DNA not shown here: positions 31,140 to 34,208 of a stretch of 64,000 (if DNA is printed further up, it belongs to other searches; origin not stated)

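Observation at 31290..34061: Periplasmic PDZ-like repeats fused through a polytopic membrane domain to GAF plus PP2C phosphatase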

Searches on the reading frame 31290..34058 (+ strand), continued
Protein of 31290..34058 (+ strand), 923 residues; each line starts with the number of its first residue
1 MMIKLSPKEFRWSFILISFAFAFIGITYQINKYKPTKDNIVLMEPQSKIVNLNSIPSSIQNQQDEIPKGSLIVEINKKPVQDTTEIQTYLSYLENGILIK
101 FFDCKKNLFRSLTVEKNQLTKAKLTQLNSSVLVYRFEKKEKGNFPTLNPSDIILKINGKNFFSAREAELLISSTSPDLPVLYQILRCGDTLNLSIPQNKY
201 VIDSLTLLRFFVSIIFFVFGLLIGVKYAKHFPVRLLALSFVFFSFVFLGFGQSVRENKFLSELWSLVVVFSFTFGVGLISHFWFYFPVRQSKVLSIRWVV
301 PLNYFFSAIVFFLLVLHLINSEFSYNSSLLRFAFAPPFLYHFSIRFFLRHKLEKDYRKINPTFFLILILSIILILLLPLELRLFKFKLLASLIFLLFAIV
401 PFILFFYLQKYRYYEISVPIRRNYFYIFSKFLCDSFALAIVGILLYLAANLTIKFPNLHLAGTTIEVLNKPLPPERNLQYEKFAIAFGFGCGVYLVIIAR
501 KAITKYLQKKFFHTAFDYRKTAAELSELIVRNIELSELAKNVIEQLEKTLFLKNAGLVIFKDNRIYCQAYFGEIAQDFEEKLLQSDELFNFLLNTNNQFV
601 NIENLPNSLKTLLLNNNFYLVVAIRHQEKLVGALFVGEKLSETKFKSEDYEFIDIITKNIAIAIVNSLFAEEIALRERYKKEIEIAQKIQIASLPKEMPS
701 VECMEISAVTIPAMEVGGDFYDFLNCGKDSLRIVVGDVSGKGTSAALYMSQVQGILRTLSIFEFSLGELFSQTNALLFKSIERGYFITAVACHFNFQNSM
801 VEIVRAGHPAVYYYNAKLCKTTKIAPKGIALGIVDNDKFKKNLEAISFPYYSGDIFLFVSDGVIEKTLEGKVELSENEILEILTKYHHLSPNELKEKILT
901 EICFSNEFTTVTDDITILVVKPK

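Call 19: list_cluster_members(proteins=[P0001, P0002, P0003, P0004, P0011, P0012, P0013, P0014, P0015, P0016])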
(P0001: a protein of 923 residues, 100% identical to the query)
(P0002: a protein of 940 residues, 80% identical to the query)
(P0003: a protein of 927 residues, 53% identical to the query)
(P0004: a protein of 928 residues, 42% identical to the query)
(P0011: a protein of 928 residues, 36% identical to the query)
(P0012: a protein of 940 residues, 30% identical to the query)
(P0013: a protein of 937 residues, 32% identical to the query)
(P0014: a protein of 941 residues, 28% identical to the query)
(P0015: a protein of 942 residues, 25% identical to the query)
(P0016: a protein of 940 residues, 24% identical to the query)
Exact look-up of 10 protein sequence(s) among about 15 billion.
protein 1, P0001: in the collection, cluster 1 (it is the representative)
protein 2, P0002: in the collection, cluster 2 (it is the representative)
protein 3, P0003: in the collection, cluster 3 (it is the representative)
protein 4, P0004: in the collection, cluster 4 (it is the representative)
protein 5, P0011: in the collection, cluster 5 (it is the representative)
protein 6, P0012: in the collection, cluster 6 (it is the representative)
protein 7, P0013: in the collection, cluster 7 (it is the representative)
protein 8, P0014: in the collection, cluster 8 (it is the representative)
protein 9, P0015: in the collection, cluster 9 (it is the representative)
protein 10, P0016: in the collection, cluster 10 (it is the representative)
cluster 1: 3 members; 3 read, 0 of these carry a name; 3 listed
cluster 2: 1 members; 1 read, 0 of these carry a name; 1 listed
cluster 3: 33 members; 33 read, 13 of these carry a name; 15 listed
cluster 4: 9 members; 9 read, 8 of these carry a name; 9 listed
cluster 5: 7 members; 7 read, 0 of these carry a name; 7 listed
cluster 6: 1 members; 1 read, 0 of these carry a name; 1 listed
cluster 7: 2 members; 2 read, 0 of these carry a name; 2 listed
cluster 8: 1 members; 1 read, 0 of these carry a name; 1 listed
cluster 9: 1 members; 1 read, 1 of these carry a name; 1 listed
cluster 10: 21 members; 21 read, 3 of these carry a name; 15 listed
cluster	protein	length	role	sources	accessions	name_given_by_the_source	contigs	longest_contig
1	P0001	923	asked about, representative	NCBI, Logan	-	-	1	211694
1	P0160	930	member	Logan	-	-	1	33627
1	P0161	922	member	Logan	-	-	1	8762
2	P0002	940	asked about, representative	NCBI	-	-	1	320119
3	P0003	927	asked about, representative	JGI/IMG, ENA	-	-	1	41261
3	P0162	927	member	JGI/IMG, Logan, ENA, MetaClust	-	\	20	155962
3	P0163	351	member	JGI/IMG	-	hypothetical protein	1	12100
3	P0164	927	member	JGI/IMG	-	sigma-B regulation protein RsbU (phosphoserine phosphatase)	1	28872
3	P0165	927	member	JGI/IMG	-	serine phosphatase RsbU (regulator of sigma subunit)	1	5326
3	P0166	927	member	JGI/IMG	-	serine phosphatase RsbU (regulator of sigma subunit)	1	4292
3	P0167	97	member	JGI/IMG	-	hypothetical protein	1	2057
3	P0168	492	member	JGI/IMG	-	sigma-B regulation protein RsbU (phosphoserine phosphatase)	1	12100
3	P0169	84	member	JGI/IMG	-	hypothetical protein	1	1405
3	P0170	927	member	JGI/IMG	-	serine phosphatase RsbU (regulator of sigma subunit)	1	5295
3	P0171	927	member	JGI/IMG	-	sigma-B regulation protein RsbU (phosphoserine phosphatase)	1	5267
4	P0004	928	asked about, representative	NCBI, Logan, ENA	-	-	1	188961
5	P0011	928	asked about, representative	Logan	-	-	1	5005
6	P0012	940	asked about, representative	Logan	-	-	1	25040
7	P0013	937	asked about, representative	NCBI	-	-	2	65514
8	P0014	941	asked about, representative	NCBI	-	-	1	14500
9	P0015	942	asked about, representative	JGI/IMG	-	serine phosphatase RsbU (regulator of sigma subunit)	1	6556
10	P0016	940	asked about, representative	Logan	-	-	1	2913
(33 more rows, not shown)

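Call 20: find_encoding_contigs(protein=P0004, flank=10000, max_places=2)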
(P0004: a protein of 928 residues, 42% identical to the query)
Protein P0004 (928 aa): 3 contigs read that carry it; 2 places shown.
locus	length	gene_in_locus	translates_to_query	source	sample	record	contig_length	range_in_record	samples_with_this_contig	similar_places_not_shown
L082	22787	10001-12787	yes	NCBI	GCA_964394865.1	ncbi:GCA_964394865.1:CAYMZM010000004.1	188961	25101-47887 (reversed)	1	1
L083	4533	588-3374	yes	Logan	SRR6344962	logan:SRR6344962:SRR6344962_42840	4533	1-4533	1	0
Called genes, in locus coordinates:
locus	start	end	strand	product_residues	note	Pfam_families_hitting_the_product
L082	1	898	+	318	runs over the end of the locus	-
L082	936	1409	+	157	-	-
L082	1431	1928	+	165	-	PF14716:HHH_8 (faint), PF12836:HHH_3, PF14520:HHH_5 (faint), PF00633:HHH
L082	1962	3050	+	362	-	PF01571:GCV_T, PF08669:GCV_T_C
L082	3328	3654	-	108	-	PF00364:Biotin_lipoyl, PF25917:BSH_RND, PF25919:BSH_CusB (weak), PF25973:BSH_CzcB (faint), PF25984:BSH_YknX (weak)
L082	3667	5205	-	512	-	PF01039:Carboxyl_trans, PF03255:ACCA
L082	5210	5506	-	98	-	-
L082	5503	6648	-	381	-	PF00155:Aminotran_1_2, PF00266:Aminotran_5, PF01041:DegT_DnrJ_EryC1, PF01053:Cys_Met_Meta_PP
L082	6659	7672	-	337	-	PF02912:Phe_tRNA-synt_N, PF01409:tRNA-synt_2d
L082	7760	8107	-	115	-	PF00453:Ribosomal_L20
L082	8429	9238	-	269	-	PF02535:Zip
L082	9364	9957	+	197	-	PF18306:LDcluster4, PF03641:Lysine_decarbox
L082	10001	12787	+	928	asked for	PF13180:PDZ_2, PF17820:PDZ_6, PF07228:SpoIIE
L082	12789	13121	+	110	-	PF01035:DNA_binding_1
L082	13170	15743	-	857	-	PF02861:Clp_N, PF02861:Clp_N, PF00004:AAA, PF17871:AAA_lid_9, PF02151:UVR, PF00004:AAA, PF07724:AAA_2, PF07728:AAA_5, +10 more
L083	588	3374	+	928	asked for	PF13180:PDZ_2, PF17820:PDZ_6, PF07228:SpoIIE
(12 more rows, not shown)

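Call 21: find_encoding_contigs(protein=P0003, flank=10000, max_places=2)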
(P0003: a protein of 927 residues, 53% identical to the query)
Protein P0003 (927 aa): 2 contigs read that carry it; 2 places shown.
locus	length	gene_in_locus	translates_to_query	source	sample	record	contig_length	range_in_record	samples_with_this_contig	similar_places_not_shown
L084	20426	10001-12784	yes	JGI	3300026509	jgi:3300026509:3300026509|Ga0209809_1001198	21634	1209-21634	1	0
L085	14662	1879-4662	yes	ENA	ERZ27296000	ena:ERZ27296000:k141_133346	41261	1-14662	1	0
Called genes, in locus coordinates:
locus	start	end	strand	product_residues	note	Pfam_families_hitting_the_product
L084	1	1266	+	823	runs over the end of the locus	?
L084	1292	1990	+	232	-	PF00072:Response_reg, PF00486:Trans_reg_C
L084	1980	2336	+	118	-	-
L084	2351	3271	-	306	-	PF01148:CTP_transf_1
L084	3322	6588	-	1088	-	PF02012:BNR (faint), PF15899:BNR_6 (faint), PF14870:PSII_BNR (faint), PF25852:DUF6242_C (faint), PF15902:Sortilin-Vps10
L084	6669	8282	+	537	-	PF00672:HAMP, PF00512:HisKA, PF02518:HATPase_c, PF13589:HATPase_c_3 (weak)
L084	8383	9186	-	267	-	PF01435:Peptidase_M48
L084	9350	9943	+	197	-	PF18306:LDcluster4, PF03641:Lysine_decarbox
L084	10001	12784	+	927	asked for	PF07228:SpoIIE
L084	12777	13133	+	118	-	PF01035:DNA_binding_1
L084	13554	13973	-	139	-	-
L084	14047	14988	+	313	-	-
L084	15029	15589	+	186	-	-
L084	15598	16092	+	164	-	PF14716:HHH_8 (faint), PF12836:HHH_3, PF14520:HHH_5 (weak), PF00633:HHH, PF03934:T2SSK (faint)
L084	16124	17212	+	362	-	PF01571:GCV_T, PF08669:GCV_T_C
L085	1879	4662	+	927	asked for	PF07228:SpoIIE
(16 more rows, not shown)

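Call 22: predict_structure(alignment_id=A1)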
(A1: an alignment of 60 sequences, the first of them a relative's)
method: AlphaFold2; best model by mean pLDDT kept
length: 923 residues; sequences in the alignment: 60
mean_pLDDT: 86.1   pTM: 0.60
mean pLDDT of the five models: 86.1, 85.6, 84.6, 84.1, 83.6
residues with pLDDT >= 90: 401; 70-90: 455; 50-70: 63; < 50: 4
segments of 3 or more residues with pLDDT < 50: 139-141
pLDDT, mean of each block of 10 residues (from residue 1): 85 94 87 66 88 82 80 88 82 80 89 84 84 71 70 91 87 81 90 79 82 94 93 94 88 65 89 93 88 91 94 90 73 84 88 68 73 69 68 86 87 81 89 93 92 83 84 87 93 96 92 77 77 84 89 93 90 88 85 84 89 92 91 93 88 90 88 82 85 88 91 82 84 92 90 93 91 93 91 93 92 93 92 93 94 93 76 79 92 92 77 89 92
secondary structure, 60 per line:
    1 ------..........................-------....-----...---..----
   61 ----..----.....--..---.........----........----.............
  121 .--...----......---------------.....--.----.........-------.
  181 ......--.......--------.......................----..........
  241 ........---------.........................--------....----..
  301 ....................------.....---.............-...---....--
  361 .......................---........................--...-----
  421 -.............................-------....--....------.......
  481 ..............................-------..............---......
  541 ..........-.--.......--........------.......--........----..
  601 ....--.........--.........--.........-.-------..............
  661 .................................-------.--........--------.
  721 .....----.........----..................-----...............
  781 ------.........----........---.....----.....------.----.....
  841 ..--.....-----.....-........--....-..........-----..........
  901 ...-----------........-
elements in order (helices of 4 or more, strands of 3 or more residues): H7-32 E40-43 E49-51 E71-75 H83-91 E96-103 E108-115 H116-121 E124-126 E131-136 E152-156 H164-172 E180-186 E189-195 H204-226 H231-248 H258-282 H291-294 H299-320 H327-331 H335-347 H355-358 H361-383 H387-410 H422-450 E458-461 E464-467 H474-510 H518-531 H535-550 E555-561 E564-571 H578-584 H587-594 E599-601 H607-615 E618-626 E629-637 H647-693 E704-711 E720-725 E730-738 H743-760 H766-780 E787-795 E800-807 E811-815 E820-824 H836-842 E845-849 E855-859 H861-864 E865-868 E871-874 H876-885 H891-903 E915-922

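Call 35: fold_search(model_id=the predicted structure, library=pdb)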
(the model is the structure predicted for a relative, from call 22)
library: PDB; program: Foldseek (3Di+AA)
matches with E <= 10: 775; with E <= 0.001: 151
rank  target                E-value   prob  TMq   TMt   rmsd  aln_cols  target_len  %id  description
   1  3ke6_A                7.3e-12  1.00  0.22  0.55   2.9       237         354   24  The crystal structure of the RsbU and RsbW domains of Rv1364c from Mycobacterium tuberculosis (released 2010-11-10)
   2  3eq2_B                1.6e-11  1.00  0.22  0.49   7.0       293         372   17  Structure of Hexagonal Crystal form of Pseudomonas aeruginosa RssB (released 2009-10-20)
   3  3f79_B                3.0e-11  1.00  0.21  0.76   5.4       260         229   17  Structure of pseudo-centered cell crystal form of the C-terminal phosphatase domain of P. aeruginosa RssB (released 2009-11-24)
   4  3f79_F                3.2e-11  1.00  0.22  0.80   3.7       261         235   19  Structure of pseudo-centered cell crystal form of the C-terminal phosphatase domain of P. aeruginosa RssB (released 2009-11-24)
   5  3eq2_A                4.9e-11  1.00  0.23  0.53   4.8       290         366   15  Structure of Hexagonal Crystal form of Pseudomonas aeruginosa RssB (released 2009-10-20)
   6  3f79_C                1.5e-10  1.00  0.22  0.82   3.5       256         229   17  Structure of pseudo-centered cell crystal form of the C-terminal phosphatase domain of P. aeruginosa RssB (released 2009-11-24)
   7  3f7a_B                2.1e-10  1.00  0.23  0.52   6.6       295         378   17  Structure of Orthorhombic crystal form of Pseudomonas aeruginosa RssB (released 2009-11-24)
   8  3ke6_B                2.5e-10  1.00  0.21  0.54   3.1       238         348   25  The crystal structure of the RsbU and RsbW domains of Rv1364c from Mycobacterium tuberculosis (released 2010-11-10)
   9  3f79_E                2.7e-10  1.00  0.22  0.76   4.0       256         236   18  Structure of pseudo-centered cell crystal form of the C-terminal phosphatase domain of P. aeruginosa RssB (released 2009-11-24)
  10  3f7a_A                5.6e-10  1.00  0.22  0.51   6.2       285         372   18  Structure of Orthorhombic crystal form of Pseudomonas aeruginosa RssB (released 2009-11-24)
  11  3f79_D                5.9e-10  1.00  0.22  0.80   3.7       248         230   19  Structure of pseudo-centered cell crystal form of the C-terminal phosphatase domain of P. aeruginosa RssB (released 2009-11-24)
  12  5ucg_B                6.5e-10  1.00  0.21  0.54  30.1       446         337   14  Structure of the PP2C Phosphatase Domain and a Fragment of the Regulatory Domain of the Cell Fate Determinant SpoIIE f (released 2017-05-31)
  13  3es2_A                1.0e-09  1.00  0.21  0.77   4.1       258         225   18  Structure of the C-terminal phosphatase domain of P. aeruginonsa RssB (released 2009-10-20)
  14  5ucg_E                1.4e-09  1.00  0.21  0.53  30.5       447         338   15  Structure of the PP2C Phosphatase Domain and a Fragment of the Regulatory Domain of the Cell Fate Determinant SpoIIE f (released 2017-05-31)
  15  5ucg_A                2.0e-09  1.00  0.21  0.53  30.3       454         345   13  Structure of the PP2C Phosphatase Domain and a Fragment of the Regulatory Domain of the Cell Fate Determinant SpoIIE f (released 2017-05-31)
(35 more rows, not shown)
